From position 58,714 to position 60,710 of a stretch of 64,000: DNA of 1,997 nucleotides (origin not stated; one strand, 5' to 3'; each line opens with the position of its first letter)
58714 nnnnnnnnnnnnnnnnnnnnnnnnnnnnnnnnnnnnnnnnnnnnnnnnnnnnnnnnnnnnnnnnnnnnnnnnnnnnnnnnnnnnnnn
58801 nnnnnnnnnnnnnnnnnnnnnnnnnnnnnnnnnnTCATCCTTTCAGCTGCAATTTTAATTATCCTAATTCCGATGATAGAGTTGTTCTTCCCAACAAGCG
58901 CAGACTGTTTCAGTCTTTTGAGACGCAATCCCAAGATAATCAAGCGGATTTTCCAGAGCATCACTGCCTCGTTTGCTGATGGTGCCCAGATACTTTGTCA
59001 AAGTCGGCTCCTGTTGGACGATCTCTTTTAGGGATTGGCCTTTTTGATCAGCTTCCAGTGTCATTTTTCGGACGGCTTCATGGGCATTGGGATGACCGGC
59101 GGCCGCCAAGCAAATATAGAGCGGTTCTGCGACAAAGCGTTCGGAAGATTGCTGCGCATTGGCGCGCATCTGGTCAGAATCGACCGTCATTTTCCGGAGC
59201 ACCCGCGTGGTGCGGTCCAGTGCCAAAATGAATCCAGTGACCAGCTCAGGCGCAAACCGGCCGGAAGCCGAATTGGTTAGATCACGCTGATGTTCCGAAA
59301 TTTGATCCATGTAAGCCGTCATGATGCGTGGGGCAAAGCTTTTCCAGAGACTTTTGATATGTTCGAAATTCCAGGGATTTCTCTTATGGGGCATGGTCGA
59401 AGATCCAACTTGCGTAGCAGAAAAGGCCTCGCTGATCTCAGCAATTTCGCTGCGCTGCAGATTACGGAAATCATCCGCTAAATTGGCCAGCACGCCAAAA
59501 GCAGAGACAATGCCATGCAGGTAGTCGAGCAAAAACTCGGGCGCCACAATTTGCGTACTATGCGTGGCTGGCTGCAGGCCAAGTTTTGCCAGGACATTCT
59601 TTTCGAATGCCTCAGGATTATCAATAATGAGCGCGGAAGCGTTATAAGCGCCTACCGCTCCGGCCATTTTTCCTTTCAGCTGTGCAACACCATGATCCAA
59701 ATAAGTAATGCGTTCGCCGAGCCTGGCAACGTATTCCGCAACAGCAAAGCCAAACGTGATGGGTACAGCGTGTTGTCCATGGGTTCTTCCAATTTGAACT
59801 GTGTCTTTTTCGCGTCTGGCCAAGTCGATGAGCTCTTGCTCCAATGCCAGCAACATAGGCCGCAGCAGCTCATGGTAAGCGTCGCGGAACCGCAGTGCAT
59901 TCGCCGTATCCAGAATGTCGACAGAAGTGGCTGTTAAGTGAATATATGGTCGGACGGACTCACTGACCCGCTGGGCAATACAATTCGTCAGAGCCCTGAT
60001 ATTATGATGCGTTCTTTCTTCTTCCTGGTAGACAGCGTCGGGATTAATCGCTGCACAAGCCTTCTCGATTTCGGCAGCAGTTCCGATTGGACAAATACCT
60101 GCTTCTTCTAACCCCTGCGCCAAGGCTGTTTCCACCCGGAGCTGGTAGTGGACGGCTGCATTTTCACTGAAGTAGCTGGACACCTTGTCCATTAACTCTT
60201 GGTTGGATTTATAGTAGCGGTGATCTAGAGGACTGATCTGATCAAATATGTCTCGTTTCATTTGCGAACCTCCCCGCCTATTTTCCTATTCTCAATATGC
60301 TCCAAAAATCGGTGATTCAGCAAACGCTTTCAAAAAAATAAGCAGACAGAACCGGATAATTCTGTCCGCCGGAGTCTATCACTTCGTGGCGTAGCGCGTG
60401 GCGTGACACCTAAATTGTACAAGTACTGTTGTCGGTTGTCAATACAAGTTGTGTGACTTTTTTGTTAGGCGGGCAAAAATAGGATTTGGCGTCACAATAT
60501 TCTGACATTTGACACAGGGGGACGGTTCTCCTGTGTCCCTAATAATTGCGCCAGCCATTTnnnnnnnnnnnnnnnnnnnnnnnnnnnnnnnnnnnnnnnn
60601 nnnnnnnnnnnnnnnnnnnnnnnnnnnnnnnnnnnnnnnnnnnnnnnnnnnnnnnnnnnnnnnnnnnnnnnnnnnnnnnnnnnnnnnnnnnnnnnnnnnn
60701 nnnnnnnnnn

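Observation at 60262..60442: purB has its own consensus promoter followed by a leader terminator: possible attenuation or a short riboregulator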

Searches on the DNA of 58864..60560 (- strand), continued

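Call 47: search_with_rna_model(model_id=R1, sources=[window, L029, L035, L001, L031, L034, L020, L039, L041, L002, L003], max_evalue=10, show_alignments=8)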
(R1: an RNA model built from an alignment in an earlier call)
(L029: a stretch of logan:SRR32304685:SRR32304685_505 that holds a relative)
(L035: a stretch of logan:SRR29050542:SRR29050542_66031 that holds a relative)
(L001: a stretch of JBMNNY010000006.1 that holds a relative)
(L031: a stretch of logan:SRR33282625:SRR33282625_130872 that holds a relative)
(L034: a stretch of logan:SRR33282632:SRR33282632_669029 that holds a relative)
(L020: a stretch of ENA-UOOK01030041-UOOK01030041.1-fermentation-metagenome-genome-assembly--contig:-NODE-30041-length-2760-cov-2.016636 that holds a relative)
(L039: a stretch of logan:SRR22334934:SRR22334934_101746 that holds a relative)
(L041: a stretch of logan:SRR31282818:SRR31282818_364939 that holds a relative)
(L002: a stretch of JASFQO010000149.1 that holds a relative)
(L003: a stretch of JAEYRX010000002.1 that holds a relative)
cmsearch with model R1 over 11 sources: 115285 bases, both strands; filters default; matches with E-value up to 10: 9.
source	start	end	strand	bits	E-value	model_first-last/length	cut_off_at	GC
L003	3718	3826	+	113.3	4.5e-24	1-106/106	no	0.47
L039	1614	1715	+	108.6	5.2e-23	1-106/106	no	0.62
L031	1486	1602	+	51.4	6.5e-10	1-106/106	no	0.62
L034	108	224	+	51.4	6.5e-10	1-106/106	no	0.62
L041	1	33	+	34.4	5.2e-06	74-106/106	5'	0.58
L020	1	106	+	15.6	0.11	15-106/106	5'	0.58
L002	1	15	+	10.6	1.4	92-106/106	5'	0.67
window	60363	60463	-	8.6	4.1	1-106/106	no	0.48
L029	2299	2399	+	8.6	4.1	1-106/106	no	0.48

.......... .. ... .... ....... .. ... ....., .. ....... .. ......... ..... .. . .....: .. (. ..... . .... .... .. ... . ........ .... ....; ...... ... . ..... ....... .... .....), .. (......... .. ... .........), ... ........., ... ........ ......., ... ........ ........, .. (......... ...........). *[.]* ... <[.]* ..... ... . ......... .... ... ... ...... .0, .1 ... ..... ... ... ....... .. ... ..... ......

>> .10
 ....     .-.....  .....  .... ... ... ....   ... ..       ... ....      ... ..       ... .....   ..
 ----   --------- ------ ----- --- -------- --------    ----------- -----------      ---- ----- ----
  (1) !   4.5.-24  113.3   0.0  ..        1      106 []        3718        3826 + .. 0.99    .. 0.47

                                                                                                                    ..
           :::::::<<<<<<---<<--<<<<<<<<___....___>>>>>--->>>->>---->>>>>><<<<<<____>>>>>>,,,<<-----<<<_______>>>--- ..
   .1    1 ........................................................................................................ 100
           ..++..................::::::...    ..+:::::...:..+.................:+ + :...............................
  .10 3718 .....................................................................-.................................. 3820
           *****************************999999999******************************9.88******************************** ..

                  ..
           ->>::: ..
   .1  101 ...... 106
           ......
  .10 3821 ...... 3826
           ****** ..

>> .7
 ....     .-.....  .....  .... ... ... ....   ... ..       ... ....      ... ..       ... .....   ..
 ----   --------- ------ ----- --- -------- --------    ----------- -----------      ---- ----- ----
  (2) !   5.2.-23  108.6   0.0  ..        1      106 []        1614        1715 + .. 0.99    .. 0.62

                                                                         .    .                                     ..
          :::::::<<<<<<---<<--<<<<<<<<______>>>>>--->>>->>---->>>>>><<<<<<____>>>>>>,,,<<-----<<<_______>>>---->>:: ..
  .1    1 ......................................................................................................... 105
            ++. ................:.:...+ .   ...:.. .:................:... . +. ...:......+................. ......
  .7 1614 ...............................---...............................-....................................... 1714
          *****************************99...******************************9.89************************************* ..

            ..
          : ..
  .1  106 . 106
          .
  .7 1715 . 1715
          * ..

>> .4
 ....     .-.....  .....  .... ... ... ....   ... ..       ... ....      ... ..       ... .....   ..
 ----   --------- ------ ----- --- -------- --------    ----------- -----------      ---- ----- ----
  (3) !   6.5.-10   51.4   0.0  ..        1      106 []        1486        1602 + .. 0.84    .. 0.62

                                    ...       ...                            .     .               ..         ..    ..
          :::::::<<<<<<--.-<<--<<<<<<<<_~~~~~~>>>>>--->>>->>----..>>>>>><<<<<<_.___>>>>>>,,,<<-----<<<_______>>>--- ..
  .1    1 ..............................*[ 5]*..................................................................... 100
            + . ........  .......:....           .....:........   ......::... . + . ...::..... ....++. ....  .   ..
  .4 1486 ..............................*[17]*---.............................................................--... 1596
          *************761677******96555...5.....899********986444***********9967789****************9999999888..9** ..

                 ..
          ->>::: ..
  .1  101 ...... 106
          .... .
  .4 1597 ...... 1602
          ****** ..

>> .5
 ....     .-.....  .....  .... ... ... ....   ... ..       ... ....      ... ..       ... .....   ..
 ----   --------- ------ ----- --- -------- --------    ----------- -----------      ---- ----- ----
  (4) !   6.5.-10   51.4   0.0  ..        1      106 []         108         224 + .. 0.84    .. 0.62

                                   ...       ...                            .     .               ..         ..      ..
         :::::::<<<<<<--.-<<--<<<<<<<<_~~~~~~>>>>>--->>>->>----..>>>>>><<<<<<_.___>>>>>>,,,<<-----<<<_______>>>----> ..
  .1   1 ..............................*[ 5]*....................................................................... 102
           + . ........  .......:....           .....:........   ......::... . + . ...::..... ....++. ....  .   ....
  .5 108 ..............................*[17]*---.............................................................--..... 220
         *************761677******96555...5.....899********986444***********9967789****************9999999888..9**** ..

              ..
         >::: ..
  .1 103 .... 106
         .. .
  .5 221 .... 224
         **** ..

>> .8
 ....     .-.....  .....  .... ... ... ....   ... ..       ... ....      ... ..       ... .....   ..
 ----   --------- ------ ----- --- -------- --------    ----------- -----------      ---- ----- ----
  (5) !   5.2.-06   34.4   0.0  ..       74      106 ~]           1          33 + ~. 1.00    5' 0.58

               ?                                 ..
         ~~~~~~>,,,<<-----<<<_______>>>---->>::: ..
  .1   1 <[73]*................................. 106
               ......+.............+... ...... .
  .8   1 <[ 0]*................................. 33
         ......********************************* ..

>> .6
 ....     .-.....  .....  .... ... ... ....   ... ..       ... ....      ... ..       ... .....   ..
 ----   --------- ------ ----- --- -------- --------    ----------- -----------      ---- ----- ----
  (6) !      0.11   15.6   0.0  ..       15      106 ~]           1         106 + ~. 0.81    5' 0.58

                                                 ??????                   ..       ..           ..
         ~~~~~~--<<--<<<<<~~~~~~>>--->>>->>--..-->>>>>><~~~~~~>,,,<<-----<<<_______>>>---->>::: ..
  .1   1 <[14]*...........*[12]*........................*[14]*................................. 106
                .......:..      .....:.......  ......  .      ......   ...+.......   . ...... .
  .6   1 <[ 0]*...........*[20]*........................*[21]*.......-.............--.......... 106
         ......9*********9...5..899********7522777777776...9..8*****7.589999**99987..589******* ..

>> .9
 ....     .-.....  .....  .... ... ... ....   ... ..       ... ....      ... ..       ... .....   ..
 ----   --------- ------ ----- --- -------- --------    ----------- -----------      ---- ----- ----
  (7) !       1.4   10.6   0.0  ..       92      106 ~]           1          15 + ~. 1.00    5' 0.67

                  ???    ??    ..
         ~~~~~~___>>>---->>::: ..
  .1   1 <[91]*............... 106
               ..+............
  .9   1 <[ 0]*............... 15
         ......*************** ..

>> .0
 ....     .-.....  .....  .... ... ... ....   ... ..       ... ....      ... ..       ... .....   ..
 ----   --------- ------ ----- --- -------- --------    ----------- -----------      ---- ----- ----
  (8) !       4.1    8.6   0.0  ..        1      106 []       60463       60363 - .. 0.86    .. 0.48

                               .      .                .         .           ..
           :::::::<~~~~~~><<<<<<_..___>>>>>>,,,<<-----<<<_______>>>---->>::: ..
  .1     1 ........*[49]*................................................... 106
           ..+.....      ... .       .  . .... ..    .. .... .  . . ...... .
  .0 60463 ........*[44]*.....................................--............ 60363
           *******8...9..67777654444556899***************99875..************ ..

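Call 58: search_with_rna_model(model_id=R1, sources=[L042, L044, L035], max_evalue=10, filters=off, show_alignments=3)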
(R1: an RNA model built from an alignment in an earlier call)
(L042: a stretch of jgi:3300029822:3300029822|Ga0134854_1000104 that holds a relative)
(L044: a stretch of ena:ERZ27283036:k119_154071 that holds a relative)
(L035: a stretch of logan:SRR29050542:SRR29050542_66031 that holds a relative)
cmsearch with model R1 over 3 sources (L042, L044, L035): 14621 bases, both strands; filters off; matches with E-value up to 10: 13.
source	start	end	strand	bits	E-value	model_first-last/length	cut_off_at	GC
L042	1244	1363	+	26.5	4.2e-05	1-106/106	no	0.56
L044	999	1099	+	8.6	0.52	1-106/106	no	0.48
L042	3994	4061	-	6.7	1.4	1-106/106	no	0.53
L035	2293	2397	+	6.1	2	1-106/106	no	0.5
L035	4315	4375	-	5.7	2.4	1-106/106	no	0.52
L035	1227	1321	-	5.6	2.6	1-106/106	no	0.44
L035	1104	1179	+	5.4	2.9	1-106/106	no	0.47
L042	2339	2421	+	5.1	3.4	1-106/106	no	0.47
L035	2548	2648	+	4.9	3.8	1-106/106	no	0.49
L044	3088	3140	+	4.4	5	8-58/106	no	0.53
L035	5713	5843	+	4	5.8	1-106/106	no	0.56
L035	2876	2966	+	4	6.1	1-106/106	no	0.48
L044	170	235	+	3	10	1-106/106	no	0.52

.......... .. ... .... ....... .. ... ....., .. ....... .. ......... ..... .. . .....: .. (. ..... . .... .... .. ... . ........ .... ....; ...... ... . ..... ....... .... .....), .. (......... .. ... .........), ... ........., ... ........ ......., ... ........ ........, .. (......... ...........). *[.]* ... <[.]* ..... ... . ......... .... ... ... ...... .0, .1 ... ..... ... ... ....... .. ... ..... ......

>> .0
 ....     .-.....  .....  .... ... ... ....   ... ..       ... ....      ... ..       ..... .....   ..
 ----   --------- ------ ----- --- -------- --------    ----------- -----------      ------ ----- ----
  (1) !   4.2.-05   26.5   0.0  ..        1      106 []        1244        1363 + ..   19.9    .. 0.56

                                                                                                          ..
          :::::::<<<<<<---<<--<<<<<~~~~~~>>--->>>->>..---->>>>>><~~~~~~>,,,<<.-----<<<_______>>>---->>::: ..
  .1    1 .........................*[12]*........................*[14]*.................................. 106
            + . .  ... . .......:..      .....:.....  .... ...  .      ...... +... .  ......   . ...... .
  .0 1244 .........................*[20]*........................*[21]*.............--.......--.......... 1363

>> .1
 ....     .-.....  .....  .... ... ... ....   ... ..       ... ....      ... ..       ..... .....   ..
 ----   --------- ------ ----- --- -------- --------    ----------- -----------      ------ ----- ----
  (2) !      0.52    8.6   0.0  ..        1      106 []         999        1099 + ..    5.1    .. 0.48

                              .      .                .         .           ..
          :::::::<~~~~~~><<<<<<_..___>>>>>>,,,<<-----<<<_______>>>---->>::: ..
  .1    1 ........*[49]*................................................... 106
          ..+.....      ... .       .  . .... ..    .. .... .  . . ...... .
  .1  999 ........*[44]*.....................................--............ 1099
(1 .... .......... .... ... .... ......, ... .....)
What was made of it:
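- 60371..60397 (-): Aptamer stub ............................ It comprises the P2 3' strand, J2/3 (ACAC changed to ACGC) and a P3 relic (AGU-GAUAG-ACU in place of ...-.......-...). It aligns to positions ~58-106 of the clade model R1, with 49 positions (P1/P1a/P1b and core) missing; score 8.6 bits, E 0.5-4 (calls 47, 58).
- On PRPP riboswitch (ykkC subtype 2b): The clade model R1 gives 8.6 bits (E 0.5-4) against 109-113 for canonical relatives, with 49 model positions skipped (calls 47, 58).
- Aptamer decay in all four lineages suggests that the sensor became dispensable while the terminator did not (calls 47, 58).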
